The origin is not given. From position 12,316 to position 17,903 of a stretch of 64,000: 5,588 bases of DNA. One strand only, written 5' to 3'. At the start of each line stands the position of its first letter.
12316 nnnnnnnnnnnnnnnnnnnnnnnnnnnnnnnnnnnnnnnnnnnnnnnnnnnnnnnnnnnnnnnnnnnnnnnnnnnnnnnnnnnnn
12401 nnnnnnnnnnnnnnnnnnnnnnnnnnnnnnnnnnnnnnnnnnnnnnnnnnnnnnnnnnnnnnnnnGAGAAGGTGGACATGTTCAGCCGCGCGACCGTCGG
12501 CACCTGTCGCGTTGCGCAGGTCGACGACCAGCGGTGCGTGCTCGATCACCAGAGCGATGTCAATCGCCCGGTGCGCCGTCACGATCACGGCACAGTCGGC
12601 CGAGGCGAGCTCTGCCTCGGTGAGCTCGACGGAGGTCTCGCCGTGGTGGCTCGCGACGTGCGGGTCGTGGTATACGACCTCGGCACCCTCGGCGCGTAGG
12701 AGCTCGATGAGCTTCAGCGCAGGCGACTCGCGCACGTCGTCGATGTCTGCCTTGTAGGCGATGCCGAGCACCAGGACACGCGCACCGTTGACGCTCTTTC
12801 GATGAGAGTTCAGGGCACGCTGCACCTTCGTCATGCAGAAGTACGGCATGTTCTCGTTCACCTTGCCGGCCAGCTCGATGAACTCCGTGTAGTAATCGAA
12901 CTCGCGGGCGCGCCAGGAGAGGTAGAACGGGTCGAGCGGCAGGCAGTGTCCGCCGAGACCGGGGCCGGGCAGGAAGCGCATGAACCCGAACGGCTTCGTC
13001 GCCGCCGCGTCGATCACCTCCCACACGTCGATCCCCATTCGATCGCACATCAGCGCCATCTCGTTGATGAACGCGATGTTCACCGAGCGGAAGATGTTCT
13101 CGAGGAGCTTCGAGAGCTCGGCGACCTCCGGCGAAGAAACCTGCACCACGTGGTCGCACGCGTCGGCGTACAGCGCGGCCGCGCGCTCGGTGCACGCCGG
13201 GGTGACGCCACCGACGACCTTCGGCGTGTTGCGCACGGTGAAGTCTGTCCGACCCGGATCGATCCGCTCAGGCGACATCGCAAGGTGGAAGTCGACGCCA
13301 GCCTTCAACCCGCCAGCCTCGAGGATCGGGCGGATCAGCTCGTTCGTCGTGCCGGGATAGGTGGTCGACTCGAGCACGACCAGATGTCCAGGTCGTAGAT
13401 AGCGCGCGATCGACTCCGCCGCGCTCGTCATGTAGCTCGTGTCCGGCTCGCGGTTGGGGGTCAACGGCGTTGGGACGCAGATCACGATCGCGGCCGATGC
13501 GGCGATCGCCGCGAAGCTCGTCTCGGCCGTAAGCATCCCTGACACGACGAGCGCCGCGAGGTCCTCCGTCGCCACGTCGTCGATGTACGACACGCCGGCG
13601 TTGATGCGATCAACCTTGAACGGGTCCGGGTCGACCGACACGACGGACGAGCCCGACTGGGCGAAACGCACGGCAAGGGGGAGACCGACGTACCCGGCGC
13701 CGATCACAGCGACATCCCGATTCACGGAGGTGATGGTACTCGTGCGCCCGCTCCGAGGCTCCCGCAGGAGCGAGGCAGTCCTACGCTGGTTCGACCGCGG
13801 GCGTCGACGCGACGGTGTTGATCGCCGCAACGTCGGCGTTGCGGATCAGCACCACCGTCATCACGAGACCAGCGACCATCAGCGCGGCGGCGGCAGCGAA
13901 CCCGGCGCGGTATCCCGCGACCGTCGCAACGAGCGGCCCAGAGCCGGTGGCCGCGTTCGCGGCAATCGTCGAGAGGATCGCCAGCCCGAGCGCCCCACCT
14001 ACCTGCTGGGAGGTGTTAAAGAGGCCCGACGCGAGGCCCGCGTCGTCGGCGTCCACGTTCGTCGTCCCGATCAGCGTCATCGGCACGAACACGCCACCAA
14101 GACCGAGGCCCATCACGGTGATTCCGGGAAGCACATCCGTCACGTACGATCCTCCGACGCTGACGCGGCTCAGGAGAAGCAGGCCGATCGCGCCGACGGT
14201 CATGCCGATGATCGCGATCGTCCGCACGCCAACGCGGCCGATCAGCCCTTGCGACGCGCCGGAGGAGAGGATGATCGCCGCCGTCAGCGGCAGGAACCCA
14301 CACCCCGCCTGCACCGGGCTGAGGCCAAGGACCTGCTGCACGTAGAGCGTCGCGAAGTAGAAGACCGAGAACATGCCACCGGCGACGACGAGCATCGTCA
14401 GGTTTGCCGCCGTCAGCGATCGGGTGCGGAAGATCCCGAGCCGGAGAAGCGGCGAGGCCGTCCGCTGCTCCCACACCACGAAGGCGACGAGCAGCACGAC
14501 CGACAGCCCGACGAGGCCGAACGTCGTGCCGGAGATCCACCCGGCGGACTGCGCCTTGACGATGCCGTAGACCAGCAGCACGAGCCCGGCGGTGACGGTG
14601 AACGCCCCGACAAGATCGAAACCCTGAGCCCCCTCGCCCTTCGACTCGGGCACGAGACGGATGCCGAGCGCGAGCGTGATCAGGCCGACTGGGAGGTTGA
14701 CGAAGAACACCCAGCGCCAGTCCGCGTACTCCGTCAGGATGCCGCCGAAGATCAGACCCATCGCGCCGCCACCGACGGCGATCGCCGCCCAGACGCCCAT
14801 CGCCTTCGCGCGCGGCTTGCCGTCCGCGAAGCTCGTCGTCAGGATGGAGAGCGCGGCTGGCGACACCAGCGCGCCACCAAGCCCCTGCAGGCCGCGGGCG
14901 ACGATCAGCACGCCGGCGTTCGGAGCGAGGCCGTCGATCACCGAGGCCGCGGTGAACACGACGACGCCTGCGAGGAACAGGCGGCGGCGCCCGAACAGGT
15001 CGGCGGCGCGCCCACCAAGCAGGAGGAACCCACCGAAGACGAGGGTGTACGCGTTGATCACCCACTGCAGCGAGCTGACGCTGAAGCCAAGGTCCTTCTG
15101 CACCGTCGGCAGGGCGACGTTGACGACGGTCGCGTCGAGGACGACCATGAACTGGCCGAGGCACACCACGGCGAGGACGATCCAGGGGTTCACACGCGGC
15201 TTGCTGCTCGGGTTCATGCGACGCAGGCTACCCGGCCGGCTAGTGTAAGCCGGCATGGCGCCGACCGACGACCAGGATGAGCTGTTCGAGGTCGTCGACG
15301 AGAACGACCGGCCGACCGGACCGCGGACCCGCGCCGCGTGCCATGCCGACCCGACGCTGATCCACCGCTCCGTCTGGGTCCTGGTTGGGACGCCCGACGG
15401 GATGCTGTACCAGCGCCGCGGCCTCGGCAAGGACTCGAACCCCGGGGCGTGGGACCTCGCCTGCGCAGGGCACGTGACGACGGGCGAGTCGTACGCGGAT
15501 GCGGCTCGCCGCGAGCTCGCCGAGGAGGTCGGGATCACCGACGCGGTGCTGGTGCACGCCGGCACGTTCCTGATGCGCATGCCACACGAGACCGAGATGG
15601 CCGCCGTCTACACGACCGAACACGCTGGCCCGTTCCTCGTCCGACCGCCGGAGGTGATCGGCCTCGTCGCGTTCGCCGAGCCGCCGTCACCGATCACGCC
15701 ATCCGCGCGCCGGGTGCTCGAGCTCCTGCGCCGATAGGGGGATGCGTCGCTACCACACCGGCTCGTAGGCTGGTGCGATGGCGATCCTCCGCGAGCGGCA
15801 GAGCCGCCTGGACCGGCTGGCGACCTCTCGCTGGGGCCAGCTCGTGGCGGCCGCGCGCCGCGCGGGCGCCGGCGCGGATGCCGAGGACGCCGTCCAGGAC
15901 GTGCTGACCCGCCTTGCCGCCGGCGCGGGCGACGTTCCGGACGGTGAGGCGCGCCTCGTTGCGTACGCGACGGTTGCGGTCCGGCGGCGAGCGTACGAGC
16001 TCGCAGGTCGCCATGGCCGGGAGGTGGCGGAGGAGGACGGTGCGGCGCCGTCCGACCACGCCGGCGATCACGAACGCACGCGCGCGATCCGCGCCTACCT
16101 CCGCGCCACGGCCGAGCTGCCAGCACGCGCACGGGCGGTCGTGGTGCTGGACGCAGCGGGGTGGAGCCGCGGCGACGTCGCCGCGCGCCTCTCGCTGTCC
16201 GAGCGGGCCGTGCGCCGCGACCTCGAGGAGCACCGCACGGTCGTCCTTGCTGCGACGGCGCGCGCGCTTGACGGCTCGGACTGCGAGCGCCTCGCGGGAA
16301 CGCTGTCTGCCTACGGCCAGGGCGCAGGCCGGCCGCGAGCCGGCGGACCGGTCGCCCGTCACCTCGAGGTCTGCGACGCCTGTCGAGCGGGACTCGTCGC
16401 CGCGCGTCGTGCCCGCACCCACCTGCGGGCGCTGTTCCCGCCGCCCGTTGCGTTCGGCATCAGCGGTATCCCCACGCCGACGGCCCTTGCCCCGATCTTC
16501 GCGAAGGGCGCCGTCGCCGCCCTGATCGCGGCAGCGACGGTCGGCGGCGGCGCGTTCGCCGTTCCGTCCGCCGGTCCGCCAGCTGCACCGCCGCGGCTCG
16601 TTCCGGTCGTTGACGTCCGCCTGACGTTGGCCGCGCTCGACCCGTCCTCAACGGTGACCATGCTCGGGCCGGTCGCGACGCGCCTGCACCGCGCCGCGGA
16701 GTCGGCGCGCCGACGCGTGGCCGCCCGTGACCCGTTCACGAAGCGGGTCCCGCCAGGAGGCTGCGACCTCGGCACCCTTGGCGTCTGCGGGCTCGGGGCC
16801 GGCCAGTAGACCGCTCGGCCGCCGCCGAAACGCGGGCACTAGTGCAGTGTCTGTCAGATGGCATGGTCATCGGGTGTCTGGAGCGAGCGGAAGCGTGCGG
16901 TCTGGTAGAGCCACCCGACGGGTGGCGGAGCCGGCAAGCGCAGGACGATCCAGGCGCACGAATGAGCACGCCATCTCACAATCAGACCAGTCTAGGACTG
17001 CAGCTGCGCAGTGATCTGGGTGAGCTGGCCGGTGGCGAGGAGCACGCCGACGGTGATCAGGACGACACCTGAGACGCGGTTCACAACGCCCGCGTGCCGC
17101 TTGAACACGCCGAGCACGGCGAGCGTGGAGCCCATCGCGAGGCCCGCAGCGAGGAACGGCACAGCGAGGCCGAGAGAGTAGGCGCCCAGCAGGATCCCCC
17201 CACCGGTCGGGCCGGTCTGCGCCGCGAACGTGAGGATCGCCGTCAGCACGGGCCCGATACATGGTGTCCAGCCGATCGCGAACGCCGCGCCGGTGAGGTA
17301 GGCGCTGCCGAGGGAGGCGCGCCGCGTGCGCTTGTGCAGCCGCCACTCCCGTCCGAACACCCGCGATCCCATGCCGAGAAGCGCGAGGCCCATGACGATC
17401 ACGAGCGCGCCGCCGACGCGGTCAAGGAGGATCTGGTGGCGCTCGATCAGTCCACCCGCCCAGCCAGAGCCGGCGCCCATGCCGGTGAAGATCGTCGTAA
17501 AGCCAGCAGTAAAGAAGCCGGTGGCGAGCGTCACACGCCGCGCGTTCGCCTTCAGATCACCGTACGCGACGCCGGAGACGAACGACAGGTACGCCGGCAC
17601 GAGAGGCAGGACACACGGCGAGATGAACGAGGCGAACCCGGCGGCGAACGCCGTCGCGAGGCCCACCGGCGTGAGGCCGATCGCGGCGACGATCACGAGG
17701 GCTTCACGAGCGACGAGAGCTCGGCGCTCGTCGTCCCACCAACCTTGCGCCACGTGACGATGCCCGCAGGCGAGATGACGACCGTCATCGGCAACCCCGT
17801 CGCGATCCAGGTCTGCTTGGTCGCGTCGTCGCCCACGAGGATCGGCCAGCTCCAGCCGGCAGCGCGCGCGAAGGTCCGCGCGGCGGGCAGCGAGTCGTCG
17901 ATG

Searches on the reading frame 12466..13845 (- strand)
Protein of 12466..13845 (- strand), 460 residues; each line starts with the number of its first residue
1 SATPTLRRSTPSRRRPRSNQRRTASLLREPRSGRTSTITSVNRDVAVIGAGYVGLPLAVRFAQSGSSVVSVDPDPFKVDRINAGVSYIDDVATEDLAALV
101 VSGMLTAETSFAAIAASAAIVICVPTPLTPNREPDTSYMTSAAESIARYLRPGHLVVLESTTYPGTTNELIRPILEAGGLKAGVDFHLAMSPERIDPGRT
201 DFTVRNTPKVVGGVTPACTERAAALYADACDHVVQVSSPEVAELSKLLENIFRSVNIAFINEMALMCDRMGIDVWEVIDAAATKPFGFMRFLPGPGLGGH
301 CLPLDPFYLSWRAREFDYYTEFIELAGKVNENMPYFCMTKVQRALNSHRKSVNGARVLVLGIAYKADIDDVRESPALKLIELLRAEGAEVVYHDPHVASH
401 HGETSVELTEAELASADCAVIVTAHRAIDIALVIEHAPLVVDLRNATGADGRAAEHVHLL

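Call 111: search_protein_families(library=pfam, proteins=[window:12466-13845:-], max_evalue=0.00001)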
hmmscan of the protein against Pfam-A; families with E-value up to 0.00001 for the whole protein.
window:12466-13845:- (460 aa): 4 families
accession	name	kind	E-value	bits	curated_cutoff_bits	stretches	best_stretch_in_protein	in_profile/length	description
PF03721.20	UDPG_MGDP_dh_N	-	1.4e-45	155.6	27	1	45-221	3-182/187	UDP-glucose/GDP-mannose dehydrogenase family, NAD binding domain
PF00984.24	UDPG_MGDP_dh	-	3.1e-32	111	25.4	1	241-331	2-93/94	UDP-glucose/GDP-mannose dehydrogenase family, central domain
PF03720.21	UDPG_MGDP_dh_C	-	9.3e-23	81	30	1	358-447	1-101/103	UDP-glucose/GDP-mannose dehydrogenase family, UDP binding domain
PF03446.21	NAD_binding_2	-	1.7e-06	28.6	21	0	44-176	1-109/161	NAD binding domain of 6-phosphogluconate dehydrogenase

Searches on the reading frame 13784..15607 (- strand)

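Call 111: search_protein_families(library=pfam, proteins=[window:13784-15607:-], max_evalue=0.00001)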
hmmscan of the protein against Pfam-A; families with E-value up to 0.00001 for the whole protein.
window:13784-15607:- (608 aa): 1 family
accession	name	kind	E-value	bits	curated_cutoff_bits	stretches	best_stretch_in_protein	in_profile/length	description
PF07690.21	MFS_1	-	8.1e-47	160.3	33.4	1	148-541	1-346/347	Major Facilitator Superfamily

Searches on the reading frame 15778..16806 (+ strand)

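Call 31: search_protein_families(library=pfam, proteins=[window:15778-16806:+], max_evalue=0.01)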
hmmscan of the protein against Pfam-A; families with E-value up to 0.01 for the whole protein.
window:15778-16806:+ (343 aa): 3 families
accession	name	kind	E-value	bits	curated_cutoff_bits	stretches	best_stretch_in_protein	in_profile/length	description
PF08281.18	Sigma70_r4_2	-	3.5e-07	30.2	25.7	1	105-149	2-47/54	Sigma-70, region 4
PF04542.20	Sigma70_r2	-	5.5e-05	23.3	24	1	25-81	13-70/71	Sigma-70 region 2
PF13384.12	HTH_23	-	0.0017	18.5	24.6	1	117-147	5-36/50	Homeodomain-like domain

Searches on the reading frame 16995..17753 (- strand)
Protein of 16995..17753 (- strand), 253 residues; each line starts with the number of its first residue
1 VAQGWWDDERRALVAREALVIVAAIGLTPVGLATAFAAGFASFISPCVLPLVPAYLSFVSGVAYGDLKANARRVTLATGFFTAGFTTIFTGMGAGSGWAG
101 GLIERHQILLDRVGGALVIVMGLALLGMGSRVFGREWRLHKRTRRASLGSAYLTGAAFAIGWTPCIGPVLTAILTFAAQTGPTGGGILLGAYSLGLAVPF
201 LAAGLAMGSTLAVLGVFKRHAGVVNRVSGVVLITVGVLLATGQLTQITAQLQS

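Call 31: search_protein_families(library=pfam, proteins=[window:16995-17753:-], max_evalue=0.01)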
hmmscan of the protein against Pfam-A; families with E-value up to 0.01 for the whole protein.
window:16995-17753:- (253 aa): 1 family
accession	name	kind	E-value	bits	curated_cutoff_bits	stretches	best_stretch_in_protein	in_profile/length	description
PF02683.22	DsbD_TM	-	1.2e-15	57.8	27.1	1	32-240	5-215/219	Cytochrome C biogenesis protein transmembrane domain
